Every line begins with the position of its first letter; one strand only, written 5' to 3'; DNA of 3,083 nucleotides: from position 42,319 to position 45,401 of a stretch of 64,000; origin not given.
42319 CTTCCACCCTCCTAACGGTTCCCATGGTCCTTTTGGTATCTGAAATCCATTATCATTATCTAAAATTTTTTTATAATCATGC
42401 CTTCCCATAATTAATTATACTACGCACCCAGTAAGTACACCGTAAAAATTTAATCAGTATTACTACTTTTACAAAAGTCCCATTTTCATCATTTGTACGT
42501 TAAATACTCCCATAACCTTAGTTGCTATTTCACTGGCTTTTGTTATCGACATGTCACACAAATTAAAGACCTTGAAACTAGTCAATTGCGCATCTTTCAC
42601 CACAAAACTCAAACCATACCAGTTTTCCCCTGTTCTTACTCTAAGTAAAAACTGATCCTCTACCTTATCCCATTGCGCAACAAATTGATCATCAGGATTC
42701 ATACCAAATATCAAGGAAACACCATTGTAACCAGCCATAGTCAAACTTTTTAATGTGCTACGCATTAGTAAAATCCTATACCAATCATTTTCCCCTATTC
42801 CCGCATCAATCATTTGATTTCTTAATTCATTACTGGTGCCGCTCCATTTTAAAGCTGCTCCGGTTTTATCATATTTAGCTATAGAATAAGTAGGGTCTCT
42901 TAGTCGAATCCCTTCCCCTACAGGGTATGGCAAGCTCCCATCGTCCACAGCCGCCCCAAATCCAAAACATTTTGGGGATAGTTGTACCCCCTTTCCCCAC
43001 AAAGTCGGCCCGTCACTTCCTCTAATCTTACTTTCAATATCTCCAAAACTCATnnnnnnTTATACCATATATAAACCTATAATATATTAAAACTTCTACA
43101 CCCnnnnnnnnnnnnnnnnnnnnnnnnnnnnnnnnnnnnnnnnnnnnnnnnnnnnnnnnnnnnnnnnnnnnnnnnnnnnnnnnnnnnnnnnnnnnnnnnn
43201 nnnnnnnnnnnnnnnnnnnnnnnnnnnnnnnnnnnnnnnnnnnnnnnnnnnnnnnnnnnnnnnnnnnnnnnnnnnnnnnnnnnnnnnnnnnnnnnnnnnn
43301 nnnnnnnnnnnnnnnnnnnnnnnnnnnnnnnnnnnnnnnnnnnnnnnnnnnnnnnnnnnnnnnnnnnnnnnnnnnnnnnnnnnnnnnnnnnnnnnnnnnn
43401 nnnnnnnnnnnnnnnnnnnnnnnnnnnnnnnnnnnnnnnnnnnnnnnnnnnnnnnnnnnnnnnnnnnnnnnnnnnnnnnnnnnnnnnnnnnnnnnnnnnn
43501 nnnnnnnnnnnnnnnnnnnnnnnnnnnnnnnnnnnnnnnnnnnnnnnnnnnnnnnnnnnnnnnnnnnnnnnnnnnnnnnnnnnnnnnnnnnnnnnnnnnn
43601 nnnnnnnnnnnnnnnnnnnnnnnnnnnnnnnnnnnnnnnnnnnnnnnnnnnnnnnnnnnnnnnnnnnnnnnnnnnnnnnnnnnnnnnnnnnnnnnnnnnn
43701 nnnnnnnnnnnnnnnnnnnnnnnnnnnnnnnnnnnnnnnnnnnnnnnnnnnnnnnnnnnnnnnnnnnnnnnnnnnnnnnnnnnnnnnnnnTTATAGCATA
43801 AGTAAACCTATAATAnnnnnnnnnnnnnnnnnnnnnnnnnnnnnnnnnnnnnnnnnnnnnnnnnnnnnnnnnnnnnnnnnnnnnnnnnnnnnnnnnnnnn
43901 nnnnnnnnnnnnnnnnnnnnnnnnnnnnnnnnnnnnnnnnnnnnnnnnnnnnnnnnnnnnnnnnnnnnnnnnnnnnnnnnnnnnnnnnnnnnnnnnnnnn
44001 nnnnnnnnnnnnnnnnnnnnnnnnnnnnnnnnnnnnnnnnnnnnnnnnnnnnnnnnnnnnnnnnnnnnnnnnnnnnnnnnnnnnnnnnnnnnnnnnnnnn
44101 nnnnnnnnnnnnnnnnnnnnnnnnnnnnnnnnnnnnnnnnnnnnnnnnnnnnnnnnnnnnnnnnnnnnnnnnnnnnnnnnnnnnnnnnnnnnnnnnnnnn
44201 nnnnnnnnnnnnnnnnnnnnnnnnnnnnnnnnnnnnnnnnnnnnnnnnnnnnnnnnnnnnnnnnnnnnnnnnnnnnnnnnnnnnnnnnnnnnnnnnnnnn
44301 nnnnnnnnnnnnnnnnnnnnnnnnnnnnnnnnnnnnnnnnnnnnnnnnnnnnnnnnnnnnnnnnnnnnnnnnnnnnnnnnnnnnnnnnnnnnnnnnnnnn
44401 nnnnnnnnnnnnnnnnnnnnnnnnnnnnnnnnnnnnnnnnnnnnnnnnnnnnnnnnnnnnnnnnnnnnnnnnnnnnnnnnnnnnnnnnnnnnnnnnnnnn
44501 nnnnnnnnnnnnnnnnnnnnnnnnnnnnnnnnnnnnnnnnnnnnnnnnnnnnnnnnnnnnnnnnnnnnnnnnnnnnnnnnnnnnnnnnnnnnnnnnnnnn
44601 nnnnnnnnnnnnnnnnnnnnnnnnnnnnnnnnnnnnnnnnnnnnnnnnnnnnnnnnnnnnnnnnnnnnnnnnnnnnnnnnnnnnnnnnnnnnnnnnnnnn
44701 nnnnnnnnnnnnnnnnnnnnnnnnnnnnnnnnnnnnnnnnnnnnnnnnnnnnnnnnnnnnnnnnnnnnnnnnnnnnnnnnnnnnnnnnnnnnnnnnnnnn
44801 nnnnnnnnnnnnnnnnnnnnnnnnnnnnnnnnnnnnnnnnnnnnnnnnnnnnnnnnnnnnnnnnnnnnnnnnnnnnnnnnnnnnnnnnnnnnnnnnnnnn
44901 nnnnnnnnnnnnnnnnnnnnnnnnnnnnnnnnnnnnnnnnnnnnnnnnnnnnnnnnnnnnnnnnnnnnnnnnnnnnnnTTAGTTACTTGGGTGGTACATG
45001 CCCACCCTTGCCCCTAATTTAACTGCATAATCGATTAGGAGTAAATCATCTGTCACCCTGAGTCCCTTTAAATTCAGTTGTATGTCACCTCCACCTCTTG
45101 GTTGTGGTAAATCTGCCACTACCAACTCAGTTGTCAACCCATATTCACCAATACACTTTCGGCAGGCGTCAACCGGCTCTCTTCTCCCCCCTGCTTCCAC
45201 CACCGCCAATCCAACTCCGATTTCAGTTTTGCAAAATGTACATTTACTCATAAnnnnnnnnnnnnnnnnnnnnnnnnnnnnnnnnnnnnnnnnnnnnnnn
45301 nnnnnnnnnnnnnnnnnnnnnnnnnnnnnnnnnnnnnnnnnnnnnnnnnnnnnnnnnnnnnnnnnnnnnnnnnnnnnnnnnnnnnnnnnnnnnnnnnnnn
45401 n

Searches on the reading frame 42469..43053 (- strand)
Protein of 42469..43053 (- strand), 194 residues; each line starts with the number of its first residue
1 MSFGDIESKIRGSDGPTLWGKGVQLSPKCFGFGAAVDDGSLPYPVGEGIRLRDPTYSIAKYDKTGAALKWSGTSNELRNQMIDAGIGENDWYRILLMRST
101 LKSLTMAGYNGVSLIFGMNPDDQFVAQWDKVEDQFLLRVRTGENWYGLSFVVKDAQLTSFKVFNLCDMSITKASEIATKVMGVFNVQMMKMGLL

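Call 6: search_protein_families(library=pfam, proteins=[window:42469-43053:-], max_evalue=0.01)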
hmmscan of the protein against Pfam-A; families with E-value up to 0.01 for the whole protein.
window:42469-43053:- (194 aa): 0 families

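Call 7: search_protein_families(library=phrogs, proteins=[window:42469-43053:-], max_evalue=0.01)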
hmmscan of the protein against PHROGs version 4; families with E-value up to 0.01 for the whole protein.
window:42469-43053:- (194 aa): 0 families

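Call 46: find_homologous_proteins(query=window:42469-43053:-, max_evalue=0.01)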
Query window:42469-43053:- (194 aa): 1 proteins with E <= 0.01 among 125 candidates.
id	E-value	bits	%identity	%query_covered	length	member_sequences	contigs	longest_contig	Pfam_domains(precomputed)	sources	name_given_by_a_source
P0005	8.9e-127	438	100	100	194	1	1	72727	-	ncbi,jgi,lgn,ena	ncbi:MAG: hypothetical protein WCT01_00900 [Candidatus Shapirobacteria bacterium]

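Call 61: search_protein_families(library=padloc, proteins=[window:42469-43053:-], max_evalue=0.01)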
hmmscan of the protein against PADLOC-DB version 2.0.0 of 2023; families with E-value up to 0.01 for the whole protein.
window:42469-43053:- (194 aa): 0 families

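Call 62: search_protein_families(library=ncbifam, proteins=[window:42469-43053:-], max_evalue=0.01)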
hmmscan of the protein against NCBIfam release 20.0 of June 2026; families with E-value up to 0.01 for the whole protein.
window:42469-43053:- (194 aa): 0 families

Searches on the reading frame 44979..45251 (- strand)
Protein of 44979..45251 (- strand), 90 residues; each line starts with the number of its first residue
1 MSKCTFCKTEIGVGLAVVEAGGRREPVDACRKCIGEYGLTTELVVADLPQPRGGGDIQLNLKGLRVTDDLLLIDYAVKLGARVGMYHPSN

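Call 6: search_protein_families(library=pfam, proteins=[window:44979-45251:-], max_evalue=0.01)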
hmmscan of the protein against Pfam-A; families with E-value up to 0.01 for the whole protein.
window:44979-45251:- (90 aa): 0 families

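Call 7: search_protein_families(library=phrogs, proteins=[window:44979-45251:-], max_evalue=0.01)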
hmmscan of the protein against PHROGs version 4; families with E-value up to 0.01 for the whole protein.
window:44979-45251:- (90 aa): 0 families

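Call 61: search_protein_families(library=padloc, proteins=[window:44979-45251:-], max_evalue=0.01)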
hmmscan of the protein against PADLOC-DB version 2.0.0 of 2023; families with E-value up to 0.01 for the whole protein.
window:44979-45251:- (90 aa): 0 families

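Call 62: search_protein_families(library=ncbifam, proteins=[window:44979-45251:-], max_evalue=0.01)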
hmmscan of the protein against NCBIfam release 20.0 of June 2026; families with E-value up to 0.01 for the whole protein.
window:44979-45251:- (90 aa): 0 families

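Call 74: search_protein_families(library=pfam, proteins=[window:44979-45251:-], max_evalue=1)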
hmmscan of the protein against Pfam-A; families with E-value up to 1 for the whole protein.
window:44979-45251:- (90 aa): 1 family
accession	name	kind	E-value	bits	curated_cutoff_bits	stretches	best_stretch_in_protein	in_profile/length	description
PF06467.20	zf-FCS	-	0.058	13.7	22.4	1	1-20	4-23/39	MYM-type Zinc finger with FCS sequence motif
